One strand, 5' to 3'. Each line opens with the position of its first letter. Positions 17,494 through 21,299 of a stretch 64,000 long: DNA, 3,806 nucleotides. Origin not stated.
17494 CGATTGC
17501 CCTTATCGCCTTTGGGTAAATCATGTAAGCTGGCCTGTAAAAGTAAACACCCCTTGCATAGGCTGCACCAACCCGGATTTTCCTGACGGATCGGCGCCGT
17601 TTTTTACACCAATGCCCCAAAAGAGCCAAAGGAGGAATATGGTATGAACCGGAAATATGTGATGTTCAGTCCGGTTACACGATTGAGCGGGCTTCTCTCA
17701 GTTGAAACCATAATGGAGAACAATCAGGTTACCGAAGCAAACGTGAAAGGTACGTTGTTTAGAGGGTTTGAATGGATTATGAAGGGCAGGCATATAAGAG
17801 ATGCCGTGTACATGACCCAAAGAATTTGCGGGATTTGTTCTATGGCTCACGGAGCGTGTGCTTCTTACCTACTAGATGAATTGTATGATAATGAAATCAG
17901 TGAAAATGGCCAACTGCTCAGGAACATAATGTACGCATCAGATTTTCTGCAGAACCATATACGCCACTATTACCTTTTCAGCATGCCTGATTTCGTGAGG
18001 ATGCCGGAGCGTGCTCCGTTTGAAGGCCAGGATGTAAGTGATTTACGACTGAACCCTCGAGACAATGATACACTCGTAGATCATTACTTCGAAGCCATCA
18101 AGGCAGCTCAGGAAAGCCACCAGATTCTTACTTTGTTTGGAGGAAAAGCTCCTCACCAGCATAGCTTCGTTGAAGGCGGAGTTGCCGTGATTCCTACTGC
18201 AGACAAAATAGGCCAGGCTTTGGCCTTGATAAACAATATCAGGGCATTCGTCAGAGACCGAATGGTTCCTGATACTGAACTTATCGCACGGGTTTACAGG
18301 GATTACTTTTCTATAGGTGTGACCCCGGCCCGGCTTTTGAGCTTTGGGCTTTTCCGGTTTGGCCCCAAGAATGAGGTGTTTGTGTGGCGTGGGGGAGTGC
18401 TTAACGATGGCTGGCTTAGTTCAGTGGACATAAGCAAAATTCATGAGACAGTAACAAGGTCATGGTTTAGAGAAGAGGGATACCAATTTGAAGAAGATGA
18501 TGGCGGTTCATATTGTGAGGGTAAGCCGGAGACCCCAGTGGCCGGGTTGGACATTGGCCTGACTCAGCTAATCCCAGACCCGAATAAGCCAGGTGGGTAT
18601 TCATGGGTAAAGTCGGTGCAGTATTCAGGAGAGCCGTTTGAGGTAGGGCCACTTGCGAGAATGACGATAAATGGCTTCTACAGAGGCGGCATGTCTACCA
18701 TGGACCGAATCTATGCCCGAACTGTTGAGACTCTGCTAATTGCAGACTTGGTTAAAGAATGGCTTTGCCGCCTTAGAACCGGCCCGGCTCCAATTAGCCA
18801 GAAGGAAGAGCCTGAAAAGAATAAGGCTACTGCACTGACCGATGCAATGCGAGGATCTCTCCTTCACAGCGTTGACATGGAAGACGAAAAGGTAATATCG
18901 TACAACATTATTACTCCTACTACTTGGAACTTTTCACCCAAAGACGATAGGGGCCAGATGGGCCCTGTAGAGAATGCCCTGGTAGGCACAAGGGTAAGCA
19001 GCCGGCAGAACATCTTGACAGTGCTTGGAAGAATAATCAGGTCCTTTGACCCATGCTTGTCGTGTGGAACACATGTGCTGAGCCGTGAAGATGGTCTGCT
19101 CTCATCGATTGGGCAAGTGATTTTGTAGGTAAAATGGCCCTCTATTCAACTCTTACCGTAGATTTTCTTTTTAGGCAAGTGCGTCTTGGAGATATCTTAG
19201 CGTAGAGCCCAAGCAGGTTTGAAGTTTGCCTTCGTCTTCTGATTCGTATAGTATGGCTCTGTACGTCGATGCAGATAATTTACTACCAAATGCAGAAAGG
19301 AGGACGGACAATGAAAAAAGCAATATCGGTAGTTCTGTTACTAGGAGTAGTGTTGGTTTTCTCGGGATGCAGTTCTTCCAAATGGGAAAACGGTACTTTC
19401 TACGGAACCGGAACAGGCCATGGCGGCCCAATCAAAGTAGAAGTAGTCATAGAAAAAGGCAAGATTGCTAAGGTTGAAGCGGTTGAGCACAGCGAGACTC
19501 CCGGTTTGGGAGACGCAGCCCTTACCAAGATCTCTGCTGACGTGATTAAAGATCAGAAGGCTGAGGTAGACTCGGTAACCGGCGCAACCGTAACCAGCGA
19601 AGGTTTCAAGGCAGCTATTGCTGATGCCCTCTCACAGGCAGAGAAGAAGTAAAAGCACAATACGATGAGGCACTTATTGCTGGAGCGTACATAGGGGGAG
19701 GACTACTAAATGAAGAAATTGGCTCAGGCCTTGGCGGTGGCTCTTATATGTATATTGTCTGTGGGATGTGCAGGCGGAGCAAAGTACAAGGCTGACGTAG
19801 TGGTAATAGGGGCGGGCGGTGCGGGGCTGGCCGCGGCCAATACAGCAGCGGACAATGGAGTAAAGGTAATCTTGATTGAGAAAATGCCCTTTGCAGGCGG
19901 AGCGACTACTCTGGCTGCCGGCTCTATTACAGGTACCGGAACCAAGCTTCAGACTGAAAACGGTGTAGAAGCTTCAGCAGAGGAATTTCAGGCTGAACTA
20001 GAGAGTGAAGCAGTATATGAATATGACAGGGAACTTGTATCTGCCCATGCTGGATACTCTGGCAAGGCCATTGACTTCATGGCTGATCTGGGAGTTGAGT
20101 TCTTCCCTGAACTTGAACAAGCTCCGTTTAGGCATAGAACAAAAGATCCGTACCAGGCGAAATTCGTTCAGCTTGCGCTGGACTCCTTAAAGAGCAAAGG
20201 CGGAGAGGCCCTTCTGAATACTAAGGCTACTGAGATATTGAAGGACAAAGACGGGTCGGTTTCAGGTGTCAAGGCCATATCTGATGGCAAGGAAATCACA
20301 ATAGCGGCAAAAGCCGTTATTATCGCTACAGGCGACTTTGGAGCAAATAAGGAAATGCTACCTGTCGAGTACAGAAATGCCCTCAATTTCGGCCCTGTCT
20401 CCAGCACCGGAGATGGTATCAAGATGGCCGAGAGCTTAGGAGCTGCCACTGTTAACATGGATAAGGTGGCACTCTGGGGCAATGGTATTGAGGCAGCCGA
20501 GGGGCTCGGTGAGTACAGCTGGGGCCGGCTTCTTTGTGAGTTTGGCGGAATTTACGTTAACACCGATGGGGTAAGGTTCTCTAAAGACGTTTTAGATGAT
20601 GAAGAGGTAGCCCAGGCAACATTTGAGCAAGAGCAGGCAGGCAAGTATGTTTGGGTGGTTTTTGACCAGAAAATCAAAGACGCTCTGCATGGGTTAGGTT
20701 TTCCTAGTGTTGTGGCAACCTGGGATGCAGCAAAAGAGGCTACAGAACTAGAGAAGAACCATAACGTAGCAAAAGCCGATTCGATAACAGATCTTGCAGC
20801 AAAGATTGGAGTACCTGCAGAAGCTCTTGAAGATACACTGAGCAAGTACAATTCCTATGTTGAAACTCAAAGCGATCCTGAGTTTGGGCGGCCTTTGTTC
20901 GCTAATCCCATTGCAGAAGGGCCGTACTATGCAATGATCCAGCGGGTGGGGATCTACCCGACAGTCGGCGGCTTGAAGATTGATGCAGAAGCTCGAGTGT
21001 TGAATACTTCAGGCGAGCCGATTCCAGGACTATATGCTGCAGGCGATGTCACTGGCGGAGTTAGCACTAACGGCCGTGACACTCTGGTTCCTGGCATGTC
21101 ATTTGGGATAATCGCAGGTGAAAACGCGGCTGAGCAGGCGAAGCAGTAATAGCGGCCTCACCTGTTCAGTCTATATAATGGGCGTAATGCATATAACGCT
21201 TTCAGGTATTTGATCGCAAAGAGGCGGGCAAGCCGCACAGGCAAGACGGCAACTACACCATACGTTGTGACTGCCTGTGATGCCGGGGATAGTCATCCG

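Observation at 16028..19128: [NiFe] hydrogenase with non-canonical proximal-cluster and L1 motifs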

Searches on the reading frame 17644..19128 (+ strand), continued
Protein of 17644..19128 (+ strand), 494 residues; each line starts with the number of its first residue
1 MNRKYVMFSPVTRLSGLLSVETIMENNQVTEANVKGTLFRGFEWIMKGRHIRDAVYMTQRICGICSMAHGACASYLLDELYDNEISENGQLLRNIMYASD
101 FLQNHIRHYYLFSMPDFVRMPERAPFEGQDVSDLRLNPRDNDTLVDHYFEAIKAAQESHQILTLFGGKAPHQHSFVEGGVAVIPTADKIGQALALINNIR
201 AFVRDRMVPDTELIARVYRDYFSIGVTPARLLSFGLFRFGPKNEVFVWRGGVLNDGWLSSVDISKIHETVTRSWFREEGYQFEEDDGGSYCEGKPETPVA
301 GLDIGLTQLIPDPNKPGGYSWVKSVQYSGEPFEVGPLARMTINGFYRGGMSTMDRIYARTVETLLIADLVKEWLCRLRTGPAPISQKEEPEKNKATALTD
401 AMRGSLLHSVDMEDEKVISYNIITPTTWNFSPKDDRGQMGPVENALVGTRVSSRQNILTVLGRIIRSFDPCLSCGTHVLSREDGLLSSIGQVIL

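Call 22: find_homologous_proteins(query=window:17644-19128:+, max_evalue=1e-20)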
Query window:17644-19128:+ (494 aa): 3918 proteins with E <= 1e-20 among 8000 candidates; the best 120 are listed.
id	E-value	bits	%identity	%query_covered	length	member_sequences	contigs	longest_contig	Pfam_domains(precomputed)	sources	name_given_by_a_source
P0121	0.0e+0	1139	100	100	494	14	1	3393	PF00374.25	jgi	-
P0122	0.0e+0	1025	90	100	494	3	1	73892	PF00374.25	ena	-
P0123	5.2e-271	917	80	100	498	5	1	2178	PF00374.25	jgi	-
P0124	6.1e-211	719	65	97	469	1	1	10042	PF00374.25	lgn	-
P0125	1.6e-209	715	65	99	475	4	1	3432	PF00374.25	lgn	-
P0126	4.5e-209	713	64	98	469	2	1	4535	PF00374.25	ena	-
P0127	7.8e-209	712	64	97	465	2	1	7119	PF00374.25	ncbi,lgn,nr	ncbi:MAG: nickel-dependent hydrogenase large subunit [Desulfotomaculaceae bacterium]|nr:nickel-depen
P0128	2.3e-208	711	64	97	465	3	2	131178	PF00374.25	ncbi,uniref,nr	ncbi:MAG: Periplasmic (NiFeSe) hydrogenase large subunit [Pelotomaculum sp. PtaB.Bin013]|uniref:Nick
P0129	2.3e-208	711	64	97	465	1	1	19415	PF00374.25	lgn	-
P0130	9.4e-208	709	65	97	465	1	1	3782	PF00374.25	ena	-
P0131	2.1e-207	708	64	98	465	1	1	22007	PF00374.25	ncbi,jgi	-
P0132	4.1e-207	707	64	98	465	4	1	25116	PF00374.25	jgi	-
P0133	3.2e-206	704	65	96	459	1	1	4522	PF00374.25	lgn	-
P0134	4.3e-206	703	62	99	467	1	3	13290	PF00374.25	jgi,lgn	-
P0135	8.7e-206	702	64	97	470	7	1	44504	PF00374.25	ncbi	-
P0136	2.0e-203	695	62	99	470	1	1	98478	PF00374.25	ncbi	-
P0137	3.6e-203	694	64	97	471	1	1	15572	PF00374.25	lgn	-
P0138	5.5e-203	693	64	97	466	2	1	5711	PF00374.25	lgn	-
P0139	2.9e-201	687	64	97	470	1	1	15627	PF00374.25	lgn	-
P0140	1.6e-200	685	62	98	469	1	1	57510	PF00374.25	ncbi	-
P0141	1.9e-200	685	64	96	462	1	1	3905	PF00374.25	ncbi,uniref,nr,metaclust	ncbi:nickel-dependent hydrogenase large subunit [Desulfotomaculum copahuensis]|uniref:Nickel-depende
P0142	5.4e-200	683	62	97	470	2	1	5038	PF00374.25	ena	-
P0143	4.8e-199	680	63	97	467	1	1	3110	PF00374.25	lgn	-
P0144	9.3e-199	679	63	97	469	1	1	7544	PF00374.25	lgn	-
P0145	1.9e-198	678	62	97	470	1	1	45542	PF00374.25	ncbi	-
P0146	3.4e-198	677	61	97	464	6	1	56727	PF00374.25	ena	-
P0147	5.9e-198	677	62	97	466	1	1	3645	PF00374.25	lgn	-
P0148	2.2e-197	675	60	98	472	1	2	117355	PF00374.25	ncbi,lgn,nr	ncbi:MAG: nickel-dependent hydrogenase large subunit [Clostridiales bacterium]|nr:nickel-dependent h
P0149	5.5e-197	673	62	97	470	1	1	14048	PF00374.25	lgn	-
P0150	1.1e-196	672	61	97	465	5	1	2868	PF00374.25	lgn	-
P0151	1.5e-196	672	61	97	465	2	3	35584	PF00374.25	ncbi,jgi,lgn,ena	jgi:hydrogenase large subunit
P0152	4.9e-196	670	61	97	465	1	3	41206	PF00374.25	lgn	-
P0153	8.9e-196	669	60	99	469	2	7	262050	PF00374.25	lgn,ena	-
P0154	1.3e-195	669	61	97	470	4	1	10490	PF00374.25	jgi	-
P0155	2.2e-195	668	60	98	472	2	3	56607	PF00374.25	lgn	-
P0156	3.8e-195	667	61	97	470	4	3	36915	PF00374.25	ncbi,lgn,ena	-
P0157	5.0e-195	667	59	99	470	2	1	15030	PF00374.25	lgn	-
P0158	5.6e-195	667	62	96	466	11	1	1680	PF00374.25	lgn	-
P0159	6.7e-195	666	60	99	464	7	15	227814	PF00374.25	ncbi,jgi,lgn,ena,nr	ncbi:MAG: nickel-dependent hydrogenase large subunit [Peptococcaceae bacterium BRH_c8a]|nr:MAG: nick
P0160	6.8e-195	666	62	97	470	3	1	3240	PF00374.25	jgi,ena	-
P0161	1.7e-194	665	61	97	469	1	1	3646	PF00374.25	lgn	-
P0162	3.3e-194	664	61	97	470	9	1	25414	PF00374.25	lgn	-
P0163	2.4e-193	661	60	98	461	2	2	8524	PF00374.25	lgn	-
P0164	3.1e-193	661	62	93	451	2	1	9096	PF00374.25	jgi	-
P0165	3.5e-193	661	61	96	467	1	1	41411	PF00374.25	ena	-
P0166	5.4e-193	660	61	97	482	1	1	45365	PF00374.25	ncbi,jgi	jgi:hydrogenase large subunit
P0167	5.5e-193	660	61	97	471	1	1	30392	PF00374.25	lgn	-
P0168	6.7e-193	660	61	96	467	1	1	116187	PF00374.25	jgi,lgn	-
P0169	8.1e-193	660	59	97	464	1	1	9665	PF00374.25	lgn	-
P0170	8.5e-193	659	60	99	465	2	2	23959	PF00374.25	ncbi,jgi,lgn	-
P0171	1.9e-192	658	61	97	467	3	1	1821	PF00374.25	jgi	jgi:hydrogenase large subunit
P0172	1.9e-192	658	60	97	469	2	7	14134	PF00374.25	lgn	-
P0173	2.7e-192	658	60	97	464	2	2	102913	PF00374.25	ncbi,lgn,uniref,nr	ncbi:hydrogenase large subunit [Desulfotomaculum arcticum]|uniref:Hydrogenase large subunit n=1 Tax=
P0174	7.1e-192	656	60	99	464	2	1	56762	PF00374.25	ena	-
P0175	9.0e-192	656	60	97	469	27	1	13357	PF00374.25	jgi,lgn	jgi:hydrogenase large subunit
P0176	3.3e-191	654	58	99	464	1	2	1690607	PF00374.25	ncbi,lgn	ncbi:nickel-dependent hydrogenase large subunit [Desulfotomaculum defluvii]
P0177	3.3e-191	654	60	99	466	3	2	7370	PF00374.25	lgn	-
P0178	3.5e-191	654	60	97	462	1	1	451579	PF00374.25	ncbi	ncbi:MAG: nickel-dependent hydrogenase large subunit [Bacillota bacterium]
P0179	4.9e-191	654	60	97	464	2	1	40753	PF00374.25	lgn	-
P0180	1.2e-190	652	58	97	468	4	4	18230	PF00374.25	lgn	-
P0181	1.7e-190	652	57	99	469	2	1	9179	PF00374.25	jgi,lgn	jgi:hydrogenase large subunit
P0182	4.5e-190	651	59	97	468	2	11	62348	PF00374.25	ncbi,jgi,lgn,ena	jgi:hydrogenase large subunit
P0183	9.8e-190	649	60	97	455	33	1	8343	PF00374.25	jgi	jgi:hydrogenase large subunit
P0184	1.1e-189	649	63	90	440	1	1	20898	PF00374.25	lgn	-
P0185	1.9e-189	648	60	99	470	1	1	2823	PF00374.25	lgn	-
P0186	2.5e-189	648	60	97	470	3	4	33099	PF00374.25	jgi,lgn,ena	jgi:hydrogenase large subunit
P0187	4.3e-189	647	58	97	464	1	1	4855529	PF00374.25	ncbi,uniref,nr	ncbi:nickel-dependent hydrogenase large subunit [Desulfoscipio gibsoniae]|uniref:Ni,Fe-hydrogenase I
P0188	4.7e-189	647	60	96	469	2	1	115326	PF00374.25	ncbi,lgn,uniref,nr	ncbi:nickel-dependent hydrogenase large subunit [Orenia marismortui]|uniref:Hydrogenase large subuni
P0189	8.0e-189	646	59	98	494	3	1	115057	PF00374.25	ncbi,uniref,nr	ncbi:nickel-dependent hydrogenase large subunit [Heliobacillus mobilis]|uniref:Nickel-dependent hydr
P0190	8.1e-189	646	60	97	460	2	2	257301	PF00374.25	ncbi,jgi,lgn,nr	ncbi:MAG: nickel-dependent hydrogenase large subunit [Peptococcaceae bacterium BICA1-7]|nr:MAG: nick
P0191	1.9e-188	645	60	97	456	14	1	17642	PF00374.25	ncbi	ncbi:MAG: nickel-dependent hydrogenase large subunit [Thermacetogeniaceae bacterium]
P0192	2.1e-188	645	59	97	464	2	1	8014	PF00374.25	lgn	-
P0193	3.2e-188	644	59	97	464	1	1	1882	PF00374.25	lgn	-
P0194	3.3e-188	644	60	97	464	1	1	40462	PF00374.25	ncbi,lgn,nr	ncbi:MAG: nickel-dependent hydrogenase large subunit [Desulfotomaculaceae bacterium]|nr:nickel-depen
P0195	3.6e-188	644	60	97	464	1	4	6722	PF00374.25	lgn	-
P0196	3.6e-188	644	58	98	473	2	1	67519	PF00374.25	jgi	jgi:hydrogenase large subunit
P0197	4.3e-188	644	60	96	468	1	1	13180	PF00374.25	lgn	-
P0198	5.8e-188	644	61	98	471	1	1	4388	PF00374.25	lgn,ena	-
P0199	6.3e-188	643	61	97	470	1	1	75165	PF00374.25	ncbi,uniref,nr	ncbi:nickel-dependent hydrogenase large subunit [Heliobacterium undosum]|uniref:Nickel-dependent hyd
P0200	2.0e-187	642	61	96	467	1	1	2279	PF00374.25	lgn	-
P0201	2.9e-187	641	60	96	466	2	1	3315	PF00374.25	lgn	-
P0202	1.3e-186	639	59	97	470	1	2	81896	PF00374.25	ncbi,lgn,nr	ncbi:MAG: nickel-dependent hydrogenase large subunit [Firmicutes bacterium]|nr:nickel-dependent hydr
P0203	9.9e-186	636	58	97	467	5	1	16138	PF00374.25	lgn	-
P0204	1.2e-185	636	59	96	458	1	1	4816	PF00374.25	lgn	-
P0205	2.3e-185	635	59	98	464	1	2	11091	PF00374.25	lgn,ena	-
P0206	3.1e-185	635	59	97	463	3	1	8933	PF00374.25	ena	-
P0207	4.3e-185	634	57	98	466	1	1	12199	PF00374.25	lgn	-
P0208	6.4e-185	634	57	98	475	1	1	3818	PF00374.25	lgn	-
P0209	6.9e-185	633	58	97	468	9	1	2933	PF00374.25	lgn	-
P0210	8.1e-185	633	59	98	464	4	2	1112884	PF00374.25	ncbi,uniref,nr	ncbi:Periplasmic (NiFeSe) hydrogenase large subunit [Pelotomaculum schinkii]|uniref:Periplasmic (NiF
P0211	1.6e-184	632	58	97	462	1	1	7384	PF00374.25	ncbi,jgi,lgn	-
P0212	3.2e-184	631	58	98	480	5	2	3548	PF00374.25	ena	-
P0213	4.2e-184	631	58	96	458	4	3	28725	PF00374.25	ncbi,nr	ncbi:MAG: nickel-dependent hydrogenase large subunit [Syntrophaceticus sp.]|nr:nickel-dependent hydr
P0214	1.1e-183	629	57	97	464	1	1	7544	PF00374.25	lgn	-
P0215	1.8e-183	629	59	98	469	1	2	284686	PF00374.25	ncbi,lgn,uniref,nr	ncbi:nickel-dependent hydrogenase large subunit [Heliobacterium gestii]|uniref:Nickel-dependent hydr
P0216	1.9e-183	629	59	96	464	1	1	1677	PF00374.25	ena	-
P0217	2.0e-183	629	57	98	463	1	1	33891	PF00374.25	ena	-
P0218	4.8e-183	627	58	99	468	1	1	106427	PF00374.25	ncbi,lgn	ncbi:MAG: nickel-dependent hydrogenase large subunit [Veillonellales bacterium]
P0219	9.6e-183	626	58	98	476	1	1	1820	PF00374.25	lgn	-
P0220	1.3e-182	626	57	98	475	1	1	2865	PF00374.25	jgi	-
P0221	3.1e-182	625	57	98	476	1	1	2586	PF00374.25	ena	-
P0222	1.0e-181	623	58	96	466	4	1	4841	PF00374.25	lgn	-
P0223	2.0e-181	622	59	97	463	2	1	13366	PF00374.25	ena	-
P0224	2.0e-181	622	58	97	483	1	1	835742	PF00374.25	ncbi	-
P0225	2.1e-181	622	57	98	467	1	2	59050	PF00374.25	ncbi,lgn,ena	-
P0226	5.0e-181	621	57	98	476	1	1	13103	PF00374.25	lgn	-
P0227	5.2e-181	621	58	98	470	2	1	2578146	PF00374.25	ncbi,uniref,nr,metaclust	ncbi:nickel-dependent hydrogenase large subunit [Halothermothrix orenii H 168]|uniref:Nickel-depende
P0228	1.3e-180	619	58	97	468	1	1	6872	PF00374.25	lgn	-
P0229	1.7e-180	619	56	99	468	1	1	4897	PF00374.25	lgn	-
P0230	6.8e-180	617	58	97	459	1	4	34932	PF00374.25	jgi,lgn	jgi:hydrogenase large subunit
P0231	1.9e-179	616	57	97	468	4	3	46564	PF00374.25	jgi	-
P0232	2.0e-179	615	57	97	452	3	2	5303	PF00374.25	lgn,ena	-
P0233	3.2e-179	615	56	99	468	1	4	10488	PF00374.25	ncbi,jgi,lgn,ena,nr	ncbi:MAG: Ni,Fe-hydrogenase large subunit [Firmicutes bacterium]|nr:Ni,Fe-hydrogenase large subunit 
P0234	6.2e-179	614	58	97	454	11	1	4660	PF00374.25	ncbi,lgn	ncbi:MAG: nickel-dependent hydrogenase large subunit [Veillonellales bacterium]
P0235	6.6e-179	614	57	97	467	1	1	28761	PF00374.25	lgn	-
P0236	6.8e-179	614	58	97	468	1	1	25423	PF00374.25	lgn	-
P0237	7.7e-179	613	58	97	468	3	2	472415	PF00374.25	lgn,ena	-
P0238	3.9e-178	611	58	97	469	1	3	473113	PF00374.25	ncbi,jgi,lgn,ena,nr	ncbi:MAG: Ni,Fe-hydrogenase large subunit [Firmicutes bacterium]|nr:Ni,Fe-hydrogenase large subunit 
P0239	4.8e-178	611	56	99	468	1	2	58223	PF00374.25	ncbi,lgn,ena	-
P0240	5.1e-178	611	57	97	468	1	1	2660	PF00374.25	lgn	-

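Call 89: list_cluster_members(proteins=[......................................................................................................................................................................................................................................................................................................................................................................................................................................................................, window:17644-19128:+, window:16700-17647:+, P0060, P0227])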
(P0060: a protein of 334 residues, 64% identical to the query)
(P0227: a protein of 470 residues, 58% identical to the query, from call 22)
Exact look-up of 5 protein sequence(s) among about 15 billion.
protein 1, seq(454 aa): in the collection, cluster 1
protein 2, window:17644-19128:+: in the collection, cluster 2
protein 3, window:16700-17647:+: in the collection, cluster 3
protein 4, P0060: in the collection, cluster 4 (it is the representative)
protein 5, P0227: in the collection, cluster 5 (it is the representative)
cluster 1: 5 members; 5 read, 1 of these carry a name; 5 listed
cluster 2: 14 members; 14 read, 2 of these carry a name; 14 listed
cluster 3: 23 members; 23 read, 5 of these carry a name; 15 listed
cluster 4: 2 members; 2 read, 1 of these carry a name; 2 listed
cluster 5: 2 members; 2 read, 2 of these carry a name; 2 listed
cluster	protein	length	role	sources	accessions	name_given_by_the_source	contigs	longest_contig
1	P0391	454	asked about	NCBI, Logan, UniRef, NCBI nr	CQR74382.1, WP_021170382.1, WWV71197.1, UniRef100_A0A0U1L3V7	Periplasmic [NiFeSe] hydrogenase large subunit [Sporomusa ovata DSM 2662] | Quinone-reactive Ni/Fe-hydrogenase large chain n=1 Tax=Sporomusa ovata TaxID=2378 ... | nickel-dependent hydrogenase large subunit [Sporomusa ovata]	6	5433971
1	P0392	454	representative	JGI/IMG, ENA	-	-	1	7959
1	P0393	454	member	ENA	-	-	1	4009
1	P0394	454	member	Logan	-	-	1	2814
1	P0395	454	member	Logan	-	-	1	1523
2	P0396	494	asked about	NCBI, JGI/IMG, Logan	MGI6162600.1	MAG: nickel-dependent hydrogenase large subunit [Bacillota bacterium] | hydrogenase large subunit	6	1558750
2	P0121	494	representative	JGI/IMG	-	-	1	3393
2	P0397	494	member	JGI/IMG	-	hydrogenase large subunit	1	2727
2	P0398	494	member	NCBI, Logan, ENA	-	-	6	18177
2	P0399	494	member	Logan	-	-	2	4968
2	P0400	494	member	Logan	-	-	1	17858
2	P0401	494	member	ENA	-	-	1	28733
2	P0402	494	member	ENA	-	-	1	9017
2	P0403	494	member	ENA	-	-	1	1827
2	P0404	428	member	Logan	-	-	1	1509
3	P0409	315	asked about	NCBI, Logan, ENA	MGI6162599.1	MAG: hydrogenase small subunit [Bacillota bacterium]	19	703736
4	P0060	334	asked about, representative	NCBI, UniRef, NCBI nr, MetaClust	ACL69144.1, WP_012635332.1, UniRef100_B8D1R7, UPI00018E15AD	hydrogenase small subunit [Halothermothrix orenii] | Hydrogenase (NiFe) small subunit HydA n=1 Tax=Halothermothrix orenii (strain H 168 / OCM ... | status=active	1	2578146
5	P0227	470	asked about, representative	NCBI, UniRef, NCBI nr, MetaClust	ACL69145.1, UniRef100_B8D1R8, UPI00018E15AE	nickel-dependent hydrogenase large subunit [Halothermothrix orenii H 168] | Nickel-dependent hydrogenase large subunit n=2 Tax=Halothermothrix orenii TaxID=31909 ... | status=active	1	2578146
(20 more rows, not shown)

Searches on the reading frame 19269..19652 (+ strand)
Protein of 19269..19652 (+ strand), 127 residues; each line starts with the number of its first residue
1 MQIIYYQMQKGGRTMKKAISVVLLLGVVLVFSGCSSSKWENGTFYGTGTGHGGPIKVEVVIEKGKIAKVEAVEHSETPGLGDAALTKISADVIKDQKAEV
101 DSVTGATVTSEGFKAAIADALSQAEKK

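Call 74: search_protein_families(library=pfam, proteins=[window:19269-19652:+], max_evalue=0.001)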
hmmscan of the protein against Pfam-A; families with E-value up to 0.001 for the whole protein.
window:19269-19652:+ (127 aa): 1 family
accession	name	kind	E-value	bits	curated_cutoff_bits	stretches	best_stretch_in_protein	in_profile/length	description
PF04205.19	FMN_bind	-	3.7e-21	76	22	1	50-122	1-77/77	FMN-binding domain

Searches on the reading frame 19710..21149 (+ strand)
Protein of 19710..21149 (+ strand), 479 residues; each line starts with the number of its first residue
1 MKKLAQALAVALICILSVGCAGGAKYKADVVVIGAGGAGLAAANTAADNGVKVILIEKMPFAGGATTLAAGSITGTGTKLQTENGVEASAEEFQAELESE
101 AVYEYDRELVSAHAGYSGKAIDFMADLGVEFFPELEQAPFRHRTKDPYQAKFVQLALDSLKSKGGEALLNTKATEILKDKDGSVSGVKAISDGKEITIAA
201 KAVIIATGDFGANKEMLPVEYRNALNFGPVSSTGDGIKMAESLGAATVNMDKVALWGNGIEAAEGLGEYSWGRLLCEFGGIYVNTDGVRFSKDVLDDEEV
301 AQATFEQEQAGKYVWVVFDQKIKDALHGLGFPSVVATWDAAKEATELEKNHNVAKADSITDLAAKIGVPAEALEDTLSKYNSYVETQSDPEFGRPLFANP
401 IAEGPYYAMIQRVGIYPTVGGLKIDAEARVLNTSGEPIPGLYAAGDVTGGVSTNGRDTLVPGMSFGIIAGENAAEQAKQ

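Call 74: search_protein_families(library=pfam, proteins=[window:19710-21149:+], max_evalue=0.001)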
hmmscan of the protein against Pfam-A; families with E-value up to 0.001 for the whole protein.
window:19710-21149:+ (479 aa): 13 families
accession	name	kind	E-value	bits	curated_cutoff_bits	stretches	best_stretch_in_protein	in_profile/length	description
PF00890.30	FAD_binding_2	-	4.4e-58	197.9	20.4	1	29-452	1-404/414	FAD binding domain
PF12831.13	FAD_oxidored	-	5.5e-20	72.5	27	1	29-209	1-146/416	FAD dependent oxidoreductase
PF01266.30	DAO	-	5.6e-15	56.1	27.9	1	29-208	1-203/353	FAD dependent oxidoreductase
PF03486.20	HI0933_like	-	1.6e-13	51.2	50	1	29-447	2-219/244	HI0933-like protein Rossmann domain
PF07992.20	Pyr_redox_2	-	9.8e-12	45.3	26.1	1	29-213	2-112/291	Pyridine nucleotide-disulphide oxidoreductase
PF01134.28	GIDA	-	5.4e-09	36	22.1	1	29-58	1-29/391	Glucose inhibited division protein A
PF01494.25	FAD_binding_3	-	2.8e-08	33.8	22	1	28-222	2-172/349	FAD binding domain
PF01946.23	Thi4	-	6.1e-07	29.4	26.2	1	27-67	17-58/235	Thi4 family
PF00070.33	Pyr_redox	-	1.4e-06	29.2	22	0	30-61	2-33/82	Pyridine nucleotide-disulphide oxidoreductase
PF13450.12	NAD_binding_8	-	3.6e-05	24.4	21.9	1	32-66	1-35/68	NAD(P)-binding Rossmann-like domain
PF01593.30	Amino_oxidase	-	4.8e-05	23.3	19.8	0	101-221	168-272/443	Flavin containing amine oxidoreductase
PF05834.18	Lycopene_cycl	-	6.6e-05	22.6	23.4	0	29-59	1-33/380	Lycopene cyclase protein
PF13738.12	Pyr_redox_3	-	0.00022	21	30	0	31-59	1-30/305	Pyridine nucleotide-disulphide oxidoreductase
